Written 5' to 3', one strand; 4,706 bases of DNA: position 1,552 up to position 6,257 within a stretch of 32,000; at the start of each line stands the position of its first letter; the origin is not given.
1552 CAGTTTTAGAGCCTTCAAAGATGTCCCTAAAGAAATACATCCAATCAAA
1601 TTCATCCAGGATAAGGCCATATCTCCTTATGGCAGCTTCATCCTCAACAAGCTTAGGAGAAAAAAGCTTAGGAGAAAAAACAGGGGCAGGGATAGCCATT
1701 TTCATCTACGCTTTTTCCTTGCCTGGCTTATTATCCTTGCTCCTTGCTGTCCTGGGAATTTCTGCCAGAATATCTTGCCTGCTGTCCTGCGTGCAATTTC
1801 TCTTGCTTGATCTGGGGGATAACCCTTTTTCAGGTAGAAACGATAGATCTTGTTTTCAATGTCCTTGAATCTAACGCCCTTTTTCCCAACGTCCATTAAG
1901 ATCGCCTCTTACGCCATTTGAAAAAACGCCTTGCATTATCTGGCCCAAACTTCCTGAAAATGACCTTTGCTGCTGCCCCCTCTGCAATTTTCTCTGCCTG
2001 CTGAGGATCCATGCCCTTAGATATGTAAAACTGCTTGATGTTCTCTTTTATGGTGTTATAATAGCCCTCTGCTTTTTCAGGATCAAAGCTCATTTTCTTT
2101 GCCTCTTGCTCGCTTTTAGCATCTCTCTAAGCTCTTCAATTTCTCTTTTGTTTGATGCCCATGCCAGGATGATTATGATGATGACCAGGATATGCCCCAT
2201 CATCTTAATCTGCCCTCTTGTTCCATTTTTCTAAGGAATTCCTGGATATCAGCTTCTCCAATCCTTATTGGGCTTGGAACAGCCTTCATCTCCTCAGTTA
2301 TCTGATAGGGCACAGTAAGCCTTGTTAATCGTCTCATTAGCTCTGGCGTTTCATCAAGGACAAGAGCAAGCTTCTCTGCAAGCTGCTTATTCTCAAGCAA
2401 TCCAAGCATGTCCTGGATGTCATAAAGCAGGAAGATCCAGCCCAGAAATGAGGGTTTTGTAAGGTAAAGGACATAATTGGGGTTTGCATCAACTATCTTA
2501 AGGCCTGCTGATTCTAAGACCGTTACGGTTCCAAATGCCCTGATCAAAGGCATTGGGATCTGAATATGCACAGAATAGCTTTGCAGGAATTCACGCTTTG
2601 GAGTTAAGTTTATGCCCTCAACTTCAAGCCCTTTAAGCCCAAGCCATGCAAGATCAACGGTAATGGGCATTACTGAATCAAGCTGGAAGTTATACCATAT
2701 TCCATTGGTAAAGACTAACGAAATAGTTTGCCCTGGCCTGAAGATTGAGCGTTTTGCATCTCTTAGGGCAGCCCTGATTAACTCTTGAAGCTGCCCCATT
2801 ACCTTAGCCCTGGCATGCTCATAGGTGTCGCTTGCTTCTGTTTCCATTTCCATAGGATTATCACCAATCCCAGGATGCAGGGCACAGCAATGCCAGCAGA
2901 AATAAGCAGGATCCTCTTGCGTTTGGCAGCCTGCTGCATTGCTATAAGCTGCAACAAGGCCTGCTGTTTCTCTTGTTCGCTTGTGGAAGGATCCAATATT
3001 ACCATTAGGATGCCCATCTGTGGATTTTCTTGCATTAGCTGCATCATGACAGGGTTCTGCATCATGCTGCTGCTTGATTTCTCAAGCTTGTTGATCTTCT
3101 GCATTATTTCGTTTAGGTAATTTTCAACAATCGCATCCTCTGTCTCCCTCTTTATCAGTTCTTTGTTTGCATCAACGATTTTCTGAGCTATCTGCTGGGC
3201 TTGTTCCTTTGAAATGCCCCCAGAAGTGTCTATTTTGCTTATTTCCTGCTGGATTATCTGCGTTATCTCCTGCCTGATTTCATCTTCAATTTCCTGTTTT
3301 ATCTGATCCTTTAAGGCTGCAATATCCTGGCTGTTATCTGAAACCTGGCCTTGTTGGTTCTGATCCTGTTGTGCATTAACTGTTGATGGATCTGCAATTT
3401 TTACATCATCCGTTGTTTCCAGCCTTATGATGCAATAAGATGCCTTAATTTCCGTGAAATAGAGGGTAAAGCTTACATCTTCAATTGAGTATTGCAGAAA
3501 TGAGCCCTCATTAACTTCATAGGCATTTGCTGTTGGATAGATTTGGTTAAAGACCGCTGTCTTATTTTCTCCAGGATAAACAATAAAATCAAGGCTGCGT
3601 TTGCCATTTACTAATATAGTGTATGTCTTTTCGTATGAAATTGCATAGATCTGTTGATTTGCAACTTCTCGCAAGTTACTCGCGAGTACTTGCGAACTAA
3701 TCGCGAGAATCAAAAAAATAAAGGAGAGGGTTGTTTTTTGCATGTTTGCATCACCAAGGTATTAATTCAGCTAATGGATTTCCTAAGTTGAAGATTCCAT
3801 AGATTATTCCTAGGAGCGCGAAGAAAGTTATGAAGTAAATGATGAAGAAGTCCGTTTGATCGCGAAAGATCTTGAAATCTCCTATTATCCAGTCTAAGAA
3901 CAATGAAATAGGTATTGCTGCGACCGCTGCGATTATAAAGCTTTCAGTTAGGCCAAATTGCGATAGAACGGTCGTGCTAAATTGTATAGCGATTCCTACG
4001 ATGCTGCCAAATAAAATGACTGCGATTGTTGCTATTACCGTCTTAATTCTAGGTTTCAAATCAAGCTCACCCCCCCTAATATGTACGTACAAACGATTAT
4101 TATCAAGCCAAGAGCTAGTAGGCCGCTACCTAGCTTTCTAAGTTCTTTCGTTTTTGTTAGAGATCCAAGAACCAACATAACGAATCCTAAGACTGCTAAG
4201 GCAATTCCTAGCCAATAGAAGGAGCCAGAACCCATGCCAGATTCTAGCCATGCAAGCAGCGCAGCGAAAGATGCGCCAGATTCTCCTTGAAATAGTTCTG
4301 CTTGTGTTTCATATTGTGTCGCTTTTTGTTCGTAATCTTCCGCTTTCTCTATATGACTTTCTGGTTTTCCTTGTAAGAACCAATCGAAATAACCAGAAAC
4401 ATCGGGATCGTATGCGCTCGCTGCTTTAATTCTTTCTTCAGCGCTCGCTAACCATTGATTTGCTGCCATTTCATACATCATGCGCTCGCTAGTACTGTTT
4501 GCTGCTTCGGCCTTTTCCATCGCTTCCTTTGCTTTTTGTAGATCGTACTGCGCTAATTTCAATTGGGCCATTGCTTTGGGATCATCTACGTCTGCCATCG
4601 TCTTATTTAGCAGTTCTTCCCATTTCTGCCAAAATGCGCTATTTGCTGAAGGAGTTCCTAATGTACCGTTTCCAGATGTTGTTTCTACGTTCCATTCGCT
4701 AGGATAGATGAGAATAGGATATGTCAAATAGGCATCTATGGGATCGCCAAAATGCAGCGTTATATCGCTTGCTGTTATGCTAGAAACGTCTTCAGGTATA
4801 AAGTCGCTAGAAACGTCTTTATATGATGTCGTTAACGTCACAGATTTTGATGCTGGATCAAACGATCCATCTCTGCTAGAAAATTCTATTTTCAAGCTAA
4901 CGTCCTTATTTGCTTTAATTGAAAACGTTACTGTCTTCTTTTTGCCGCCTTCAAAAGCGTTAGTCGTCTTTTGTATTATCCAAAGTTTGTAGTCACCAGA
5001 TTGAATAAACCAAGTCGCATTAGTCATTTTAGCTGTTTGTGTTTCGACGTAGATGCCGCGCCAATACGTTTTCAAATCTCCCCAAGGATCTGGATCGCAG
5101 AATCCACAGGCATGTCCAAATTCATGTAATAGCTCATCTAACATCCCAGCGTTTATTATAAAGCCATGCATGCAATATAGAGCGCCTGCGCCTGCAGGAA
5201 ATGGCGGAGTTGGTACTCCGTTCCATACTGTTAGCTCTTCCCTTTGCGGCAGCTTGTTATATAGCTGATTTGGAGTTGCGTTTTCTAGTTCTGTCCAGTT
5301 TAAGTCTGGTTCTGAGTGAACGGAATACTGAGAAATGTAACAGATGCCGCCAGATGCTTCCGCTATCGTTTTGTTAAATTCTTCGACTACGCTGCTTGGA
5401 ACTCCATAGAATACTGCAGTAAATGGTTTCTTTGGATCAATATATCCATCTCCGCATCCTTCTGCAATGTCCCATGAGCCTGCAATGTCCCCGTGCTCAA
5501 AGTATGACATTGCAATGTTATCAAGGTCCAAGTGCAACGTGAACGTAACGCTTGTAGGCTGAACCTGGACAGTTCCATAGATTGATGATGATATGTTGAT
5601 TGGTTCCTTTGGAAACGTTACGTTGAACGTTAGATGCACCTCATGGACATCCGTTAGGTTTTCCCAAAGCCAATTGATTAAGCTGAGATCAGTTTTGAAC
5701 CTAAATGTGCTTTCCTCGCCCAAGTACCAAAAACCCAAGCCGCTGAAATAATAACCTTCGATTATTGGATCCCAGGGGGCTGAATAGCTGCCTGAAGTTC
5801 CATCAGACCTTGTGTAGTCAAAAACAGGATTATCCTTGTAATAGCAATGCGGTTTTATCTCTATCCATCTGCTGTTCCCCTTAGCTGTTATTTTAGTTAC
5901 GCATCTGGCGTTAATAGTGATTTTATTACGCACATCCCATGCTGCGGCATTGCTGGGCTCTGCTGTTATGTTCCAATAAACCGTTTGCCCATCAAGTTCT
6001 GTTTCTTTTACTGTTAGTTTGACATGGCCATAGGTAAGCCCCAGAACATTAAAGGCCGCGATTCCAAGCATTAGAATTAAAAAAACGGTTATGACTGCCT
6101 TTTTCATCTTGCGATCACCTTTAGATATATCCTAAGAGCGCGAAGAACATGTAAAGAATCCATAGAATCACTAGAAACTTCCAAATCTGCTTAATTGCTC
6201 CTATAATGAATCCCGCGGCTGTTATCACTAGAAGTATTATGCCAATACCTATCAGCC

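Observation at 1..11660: Compositionally distinct 11.6-kb ORFan block abutting host genes, with no integrase, tRNA or att visible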

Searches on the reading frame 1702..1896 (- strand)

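Call 40: search_protein_families(library=phrogs, max_evalue=1, proteins=[window:1702-1896:-])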
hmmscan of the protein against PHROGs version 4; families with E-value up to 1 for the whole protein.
window:1702-1896:- (64 aa): 1 family
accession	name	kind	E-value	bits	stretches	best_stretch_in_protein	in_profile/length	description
phrog_21190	-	unknown function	0.13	13.2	1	8-37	9-37/56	-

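Call 41: search_protein_families(library=pfam, max_evalue=1, proteins=[window:1702-1896:-])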
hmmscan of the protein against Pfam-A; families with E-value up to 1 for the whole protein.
window:1702-1896:- (64 aa): 0 families

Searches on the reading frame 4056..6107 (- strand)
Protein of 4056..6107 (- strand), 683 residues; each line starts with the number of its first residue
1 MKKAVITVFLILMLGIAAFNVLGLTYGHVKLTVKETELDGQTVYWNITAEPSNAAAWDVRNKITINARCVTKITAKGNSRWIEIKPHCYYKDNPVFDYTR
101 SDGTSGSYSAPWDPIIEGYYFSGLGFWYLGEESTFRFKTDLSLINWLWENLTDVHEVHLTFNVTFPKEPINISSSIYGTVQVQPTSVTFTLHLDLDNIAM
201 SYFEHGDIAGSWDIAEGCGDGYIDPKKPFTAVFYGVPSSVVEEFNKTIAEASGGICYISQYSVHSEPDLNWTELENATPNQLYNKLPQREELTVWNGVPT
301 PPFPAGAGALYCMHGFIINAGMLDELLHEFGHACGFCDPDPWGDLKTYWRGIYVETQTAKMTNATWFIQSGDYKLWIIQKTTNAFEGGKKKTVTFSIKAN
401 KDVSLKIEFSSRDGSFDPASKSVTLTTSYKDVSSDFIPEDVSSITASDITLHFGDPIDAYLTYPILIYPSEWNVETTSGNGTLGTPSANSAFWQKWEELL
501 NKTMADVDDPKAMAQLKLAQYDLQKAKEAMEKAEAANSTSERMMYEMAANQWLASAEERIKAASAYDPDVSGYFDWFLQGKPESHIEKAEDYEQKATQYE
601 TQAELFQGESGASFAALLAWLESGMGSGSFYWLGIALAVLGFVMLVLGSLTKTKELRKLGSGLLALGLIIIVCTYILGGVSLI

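Call 5: search_protein_families(library=pfam, max_evalue=0.01, proteins=[window:4056-6107:-])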
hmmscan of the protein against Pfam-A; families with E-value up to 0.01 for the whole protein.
window:4056-6107:- (683 aa): 0 families

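Call 6: search_protein_families(library=phrogs, max_evalue=0.01, proteins=[window:4056-6107:-])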
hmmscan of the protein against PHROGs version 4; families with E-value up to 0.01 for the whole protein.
window:4056-6107:- (683 aa): 0 families

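Call 28: search_dna_similar(query=window:4056-6107:-, collection=phages, mode=protein, max_evalue=0.001)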
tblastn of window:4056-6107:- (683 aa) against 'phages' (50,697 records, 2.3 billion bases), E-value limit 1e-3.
No match.

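Call 36: find_related_loci(query=A2, collection=metagenome_contigs, flank=10000)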
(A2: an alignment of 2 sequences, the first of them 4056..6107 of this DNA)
Query A2 (683 aa) in metagenome_contigs; peptide patterns used: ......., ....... (x = any residue, [..] = any of these).
164 stretches matched a pattern, but none encodes a relative of the query by tblastn (E <= 1e-3).

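Call 94: find_related_loci(query=A2, collection=viral_contigs, flank=10000)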
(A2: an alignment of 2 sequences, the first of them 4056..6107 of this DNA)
Query A2 (683 aa) in viral_contigs; peptide patterns used: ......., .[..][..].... (x = any residue, [..] = any of these).
217 stretches matched a pattern, but none encodes a relative of the query by tblastn (E <= 1e-3).
